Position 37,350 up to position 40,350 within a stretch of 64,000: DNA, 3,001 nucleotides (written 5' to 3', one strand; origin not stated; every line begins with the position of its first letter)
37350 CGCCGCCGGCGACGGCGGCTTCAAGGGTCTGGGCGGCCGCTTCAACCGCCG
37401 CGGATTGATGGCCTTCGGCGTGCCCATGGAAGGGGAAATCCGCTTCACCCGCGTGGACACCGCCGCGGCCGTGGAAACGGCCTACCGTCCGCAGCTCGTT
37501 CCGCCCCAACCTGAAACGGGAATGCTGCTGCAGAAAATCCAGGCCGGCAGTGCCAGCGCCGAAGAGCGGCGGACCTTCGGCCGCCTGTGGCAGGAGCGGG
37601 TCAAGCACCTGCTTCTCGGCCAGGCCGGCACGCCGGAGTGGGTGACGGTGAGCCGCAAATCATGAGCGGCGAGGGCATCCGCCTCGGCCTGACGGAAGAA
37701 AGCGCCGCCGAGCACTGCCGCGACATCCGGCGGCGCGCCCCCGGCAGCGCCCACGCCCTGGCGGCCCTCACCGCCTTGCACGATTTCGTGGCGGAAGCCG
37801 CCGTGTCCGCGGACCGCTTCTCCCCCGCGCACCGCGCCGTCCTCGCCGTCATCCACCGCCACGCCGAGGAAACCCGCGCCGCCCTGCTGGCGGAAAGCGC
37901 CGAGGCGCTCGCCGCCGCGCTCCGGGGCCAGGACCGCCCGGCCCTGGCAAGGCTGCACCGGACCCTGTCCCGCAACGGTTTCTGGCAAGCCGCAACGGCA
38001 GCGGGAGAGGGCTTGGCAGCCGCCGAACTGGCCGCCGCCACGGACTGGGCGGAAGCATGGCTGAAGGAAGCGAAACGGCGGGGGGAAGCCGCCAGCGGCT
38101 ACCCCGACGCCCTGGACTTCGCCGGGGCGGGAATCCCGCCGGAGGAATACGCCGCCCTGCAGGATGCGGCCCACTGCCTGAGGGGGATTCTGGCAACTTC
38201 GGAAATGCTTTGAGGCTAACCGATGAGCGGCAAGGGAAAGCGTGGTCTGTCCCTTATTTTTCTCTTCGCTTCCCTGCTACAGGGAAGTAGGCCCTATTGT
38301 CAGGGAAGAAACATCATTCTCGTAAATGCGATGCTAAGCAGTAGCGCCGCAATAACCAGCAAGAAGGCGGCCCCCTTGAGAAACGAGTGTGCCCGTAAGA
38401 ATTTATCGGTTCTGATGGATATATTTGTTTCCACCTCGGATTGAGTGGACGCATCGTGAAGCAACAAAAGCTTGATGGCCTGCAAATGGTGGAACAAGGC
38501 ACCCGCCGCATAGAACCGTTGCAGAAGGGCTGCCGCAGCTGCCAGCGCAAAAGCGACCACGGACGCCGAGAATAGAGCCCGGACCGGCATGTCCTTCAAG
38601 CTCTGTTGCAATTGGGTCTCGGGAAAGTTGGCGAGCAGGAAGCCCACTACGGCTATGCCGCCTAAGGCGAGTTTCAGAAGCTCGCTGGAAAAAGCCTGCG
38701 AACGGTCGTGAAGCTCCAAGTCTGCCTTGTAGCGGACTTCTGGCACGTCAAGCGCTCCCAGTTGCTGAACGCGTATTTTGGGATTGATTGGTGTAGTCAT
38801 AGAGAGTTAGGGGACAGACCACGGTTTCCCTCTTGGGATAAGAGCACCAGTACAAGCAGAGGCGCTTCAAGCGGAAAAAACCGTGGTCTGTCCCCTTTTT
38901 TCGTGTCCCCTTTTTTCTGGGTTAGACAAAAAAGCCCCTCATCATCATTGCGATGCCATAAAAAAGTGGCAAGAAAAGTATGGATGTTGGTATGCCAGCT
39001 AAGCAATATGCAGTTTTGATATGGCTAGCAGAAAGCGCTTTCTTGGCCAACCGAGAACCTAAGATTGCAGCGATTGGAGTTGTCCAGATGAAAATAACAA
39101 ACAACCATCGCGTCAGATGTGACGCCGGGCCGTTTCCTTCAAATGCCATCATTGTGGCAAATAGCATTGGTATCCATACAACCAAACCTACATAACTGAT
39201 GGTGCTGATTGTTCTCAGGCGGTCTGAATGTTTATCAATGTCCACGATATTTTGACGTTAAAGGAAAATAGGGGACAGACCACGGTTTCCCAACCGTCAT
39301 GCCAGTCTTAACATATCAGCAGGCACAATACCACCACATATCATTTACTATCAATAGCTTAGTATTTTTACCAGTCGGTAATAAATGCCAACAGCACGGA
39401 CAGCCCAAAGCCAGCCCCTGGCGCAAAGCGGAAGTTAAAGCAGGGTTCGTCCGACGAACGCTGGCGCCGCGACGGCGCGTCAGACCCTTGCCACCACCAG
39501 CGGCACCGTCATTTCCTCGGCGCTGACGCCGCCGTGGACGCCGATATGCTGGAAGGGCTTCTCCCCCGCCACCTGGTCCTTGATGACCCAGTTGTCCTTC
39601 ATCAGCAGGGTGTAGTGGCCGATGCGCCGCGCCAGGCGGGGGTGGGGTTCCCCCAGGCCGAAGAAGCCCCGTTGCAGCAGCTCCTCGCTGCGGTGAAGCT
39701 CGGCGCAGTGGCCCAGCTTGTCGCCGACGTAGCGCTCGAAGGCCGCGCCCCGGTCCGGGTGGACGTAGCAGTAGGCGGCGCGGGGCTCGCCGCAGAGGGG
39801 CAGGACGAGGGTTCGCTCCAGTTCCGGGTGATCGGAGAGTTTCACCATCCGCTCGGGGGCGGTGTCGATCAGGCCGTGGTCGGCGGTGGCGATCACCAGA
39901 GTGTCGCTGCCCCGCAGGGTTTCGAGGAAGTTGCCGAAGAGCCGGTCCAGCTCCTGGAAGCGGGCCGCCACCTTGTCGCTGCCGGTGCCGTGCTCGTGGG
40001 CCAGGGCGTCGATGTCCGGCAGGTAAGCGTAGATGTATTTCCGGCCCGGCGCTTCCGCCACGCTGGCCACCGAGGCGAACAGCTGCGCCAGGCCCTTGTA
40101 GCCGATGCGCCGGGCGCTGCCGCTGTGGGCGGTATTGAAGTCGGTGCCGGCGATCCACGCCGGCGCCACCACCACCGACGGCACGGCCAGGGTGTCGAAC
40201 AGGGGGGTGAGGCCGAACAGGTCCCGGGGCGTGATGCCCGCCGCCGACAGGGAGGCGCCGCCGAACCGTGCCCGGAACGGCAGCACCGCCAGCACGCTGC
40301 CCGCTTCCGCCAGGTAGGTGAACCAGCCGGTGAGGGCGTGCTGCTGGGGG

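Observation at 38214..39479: A low-GC islet holds four copies of a 21-bp repeat, in alternating orientation, bracketing two orphan membrane-protein ORFs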

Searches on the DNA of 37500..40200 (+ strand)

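Call 6: search_rna_families(source=window, start=37500, end=40200, threshold=evalue, max_evalue=5)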
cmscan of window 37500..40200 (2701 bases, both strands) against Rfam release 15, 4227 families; matches with E-value up to 5: 2.
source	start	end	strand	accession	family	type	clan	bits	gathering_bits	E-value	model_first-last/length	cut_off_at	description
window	38875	38991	-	RF01859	Phe_leader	Cis-reg; leader;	-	21.3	55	2.1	1-125/125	no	Phenylalanine leader peptide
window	38913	38977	+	RF01153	sn3060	Gene; snRNA; snoRNA; CD-box;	-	17.8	45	3.2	1-67/67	no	Small nucleolar RNA sn3060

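Call 83: search_dna_similar(query=window:38220-39400:+, collection=plasmids, mode=distant, max_rows=10)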
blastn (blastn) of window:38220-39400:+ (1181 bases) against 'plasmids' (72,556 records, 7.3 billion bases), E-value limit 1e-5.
No match.

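Call 84: search_dna_similar(query=window:38220-39400:+, collection=phages, mode=distant, max_rows=10)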
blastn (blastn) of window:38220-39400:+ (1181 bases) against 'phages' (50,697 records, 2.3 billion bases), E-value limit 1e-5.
No match.

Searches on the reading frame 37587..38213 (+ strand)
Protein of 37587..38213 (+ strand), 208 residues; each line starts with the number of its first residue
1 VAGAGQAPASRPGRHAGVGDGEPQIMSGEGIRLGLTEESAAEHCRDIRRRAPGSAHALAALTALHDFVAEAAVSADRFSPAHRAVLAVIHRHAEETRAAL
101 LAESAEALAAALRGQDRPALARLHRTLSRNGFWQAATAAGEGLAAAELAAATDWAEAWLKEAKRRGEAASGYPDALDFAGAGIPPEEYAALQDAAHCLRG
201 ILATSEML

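Call 8: search_protein_families(library=pfam, proteins=[window:37587-38213:+], max_evalue=0.01)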
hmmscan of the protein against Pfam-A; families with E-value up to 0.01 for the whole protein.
window:37587-38213:+ (208 aa): 0 families

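Call 16: search_protein_families(library=ncbifam, proteins=[window:37587-38213:+], max_evalue=0.01)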
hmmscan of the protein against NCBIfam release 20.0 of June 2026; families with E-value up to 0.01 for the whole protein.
window:37587-38213:+ (208 aa): 0 families

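Call 40: find_related_loci(query=window:37587-38213:+, collection=metagenome_contigs, flank=4000)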
Query window:37587-38213:+ (208 aa) in metagenome_contigs; peptide patterns used: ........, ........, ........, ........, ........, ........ (x = any residue, [..] = any of these).
366 stretches matched a pattern; 23 encode a relative of the query (tblastn E <= 1e-3); 23 distinct loci.
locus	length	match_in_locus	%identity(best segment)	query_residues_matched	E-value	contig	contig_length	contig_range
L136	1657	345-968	82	1-208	8e-110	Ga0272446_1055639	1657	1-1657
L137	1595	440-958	51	26-198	3e-49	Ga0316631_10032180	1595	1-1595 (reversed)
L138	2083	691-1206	47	31-202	4e-47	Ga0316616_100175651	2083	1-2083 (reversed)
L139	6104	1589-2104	45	31-202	5e-45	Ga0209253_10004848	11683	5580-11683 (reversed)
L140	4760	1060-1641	40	11-200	8e-44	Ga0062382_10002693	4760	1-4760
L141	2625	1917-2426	45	31-200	8e-43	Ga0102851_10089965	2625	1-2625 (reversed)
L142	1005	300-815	42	31-202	1e-44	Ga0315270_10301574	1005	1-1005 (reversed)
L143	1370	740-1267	47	22-200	2e-43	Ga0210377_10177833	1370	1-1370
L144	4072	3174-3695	47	29-202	7e-42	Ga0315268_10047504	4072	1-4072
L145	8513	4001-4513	45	27-198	3e-41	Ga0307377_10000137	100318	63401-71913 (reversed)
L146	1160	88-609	47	29-202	6e-42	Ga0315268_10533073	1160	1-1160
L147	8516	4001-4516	42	31-202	1e-39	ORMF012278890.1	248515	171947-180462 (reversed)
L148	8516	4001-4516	42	31-202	1e-39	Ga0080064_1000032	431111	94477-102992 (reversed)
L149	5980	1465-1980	45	31-202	4e-38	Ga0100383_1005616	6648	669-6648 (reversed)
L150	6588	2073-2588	44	31-202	8e-38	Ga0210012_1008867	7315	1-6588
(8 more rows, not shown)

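Call 57: search_protein_families(library=ncbifam, proteins=[L136:1103-1420:-, L136:1015-1206:-], max_evalue=0.01)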
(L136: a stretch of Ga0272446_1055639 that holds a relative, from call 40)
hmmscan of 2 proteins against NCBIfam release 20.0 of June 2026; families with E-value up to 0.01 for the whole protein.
L136:1103-1420:- (106 aa): 2 families
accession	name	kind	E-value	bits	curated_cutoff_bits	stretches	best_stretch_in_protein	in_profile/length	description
NF047752.1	MntA_antitoxin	equivalog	2.6e-13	49.8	60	1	28-99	3-74/106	type VII toxin-antitoxin system MntA family adenylyltransferase antitoxin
NF051895.1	anti_phage_HalB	equivalog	7.2e-05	22.5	190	1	35-60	2-27/211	anti-phage Hailong system nucleotidyltransferase HalB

L136:1015-1206:- (64 aa): 0 families
